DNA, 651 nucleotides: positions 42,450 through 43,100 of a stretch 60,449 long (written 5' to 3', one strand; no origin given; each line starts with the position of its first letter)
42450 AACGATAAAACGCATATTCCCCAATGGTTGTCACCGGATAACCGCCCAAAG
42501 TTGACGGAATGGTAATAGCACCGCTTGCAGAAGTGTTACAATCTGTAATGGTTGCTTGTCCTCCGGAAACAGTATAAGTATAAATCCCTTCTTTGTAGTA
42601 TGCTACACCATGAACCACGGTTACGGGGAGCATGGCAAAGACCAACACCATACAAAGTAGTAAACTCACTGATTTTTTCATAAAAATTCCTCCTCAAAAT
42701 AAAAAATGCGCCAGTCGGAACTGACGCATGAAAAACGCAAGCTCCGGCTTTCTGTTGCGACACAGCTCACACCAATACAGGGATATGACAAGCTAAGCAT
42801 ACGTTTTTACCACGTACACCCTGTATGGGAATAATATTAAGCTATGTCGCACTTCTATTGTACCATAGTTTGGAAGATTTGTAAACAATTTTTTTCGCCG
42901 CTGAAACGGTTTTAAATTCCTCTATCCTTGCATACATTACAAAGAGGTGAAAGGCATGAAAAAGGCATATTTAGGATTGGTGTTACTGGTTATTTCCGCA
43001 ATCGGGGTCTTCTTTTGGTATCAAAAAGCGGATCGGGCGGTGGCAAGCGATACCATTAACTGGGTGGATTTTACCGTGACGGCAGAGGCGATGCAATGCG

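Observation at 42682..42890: Copy A of the leader: a self-contained promoter-leader-CDS-terminator unit for the 1371-aa LRR protein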

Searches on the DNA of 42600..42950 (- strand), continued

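Call 64: search_with_rna_model(model_id=R1, sources=[L158, L159], max_evalue=0.01, show_alignments=2)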
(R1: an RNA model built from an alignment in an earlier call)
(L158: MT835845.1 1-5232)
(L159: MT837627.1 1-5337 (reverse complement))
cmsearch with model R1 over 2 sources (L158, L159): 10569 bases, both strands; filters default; matches with E-value up to 0.01: 3.
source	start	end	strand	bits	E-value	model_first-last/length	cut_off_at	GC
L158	2075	2231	+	90.4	7.5e-20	1-148/148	no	0.39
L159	2953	3111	+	85.9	8.6e-19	1-148/148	no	0.45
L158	2065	2180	-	20.2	0.0014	1-148/148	no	0.31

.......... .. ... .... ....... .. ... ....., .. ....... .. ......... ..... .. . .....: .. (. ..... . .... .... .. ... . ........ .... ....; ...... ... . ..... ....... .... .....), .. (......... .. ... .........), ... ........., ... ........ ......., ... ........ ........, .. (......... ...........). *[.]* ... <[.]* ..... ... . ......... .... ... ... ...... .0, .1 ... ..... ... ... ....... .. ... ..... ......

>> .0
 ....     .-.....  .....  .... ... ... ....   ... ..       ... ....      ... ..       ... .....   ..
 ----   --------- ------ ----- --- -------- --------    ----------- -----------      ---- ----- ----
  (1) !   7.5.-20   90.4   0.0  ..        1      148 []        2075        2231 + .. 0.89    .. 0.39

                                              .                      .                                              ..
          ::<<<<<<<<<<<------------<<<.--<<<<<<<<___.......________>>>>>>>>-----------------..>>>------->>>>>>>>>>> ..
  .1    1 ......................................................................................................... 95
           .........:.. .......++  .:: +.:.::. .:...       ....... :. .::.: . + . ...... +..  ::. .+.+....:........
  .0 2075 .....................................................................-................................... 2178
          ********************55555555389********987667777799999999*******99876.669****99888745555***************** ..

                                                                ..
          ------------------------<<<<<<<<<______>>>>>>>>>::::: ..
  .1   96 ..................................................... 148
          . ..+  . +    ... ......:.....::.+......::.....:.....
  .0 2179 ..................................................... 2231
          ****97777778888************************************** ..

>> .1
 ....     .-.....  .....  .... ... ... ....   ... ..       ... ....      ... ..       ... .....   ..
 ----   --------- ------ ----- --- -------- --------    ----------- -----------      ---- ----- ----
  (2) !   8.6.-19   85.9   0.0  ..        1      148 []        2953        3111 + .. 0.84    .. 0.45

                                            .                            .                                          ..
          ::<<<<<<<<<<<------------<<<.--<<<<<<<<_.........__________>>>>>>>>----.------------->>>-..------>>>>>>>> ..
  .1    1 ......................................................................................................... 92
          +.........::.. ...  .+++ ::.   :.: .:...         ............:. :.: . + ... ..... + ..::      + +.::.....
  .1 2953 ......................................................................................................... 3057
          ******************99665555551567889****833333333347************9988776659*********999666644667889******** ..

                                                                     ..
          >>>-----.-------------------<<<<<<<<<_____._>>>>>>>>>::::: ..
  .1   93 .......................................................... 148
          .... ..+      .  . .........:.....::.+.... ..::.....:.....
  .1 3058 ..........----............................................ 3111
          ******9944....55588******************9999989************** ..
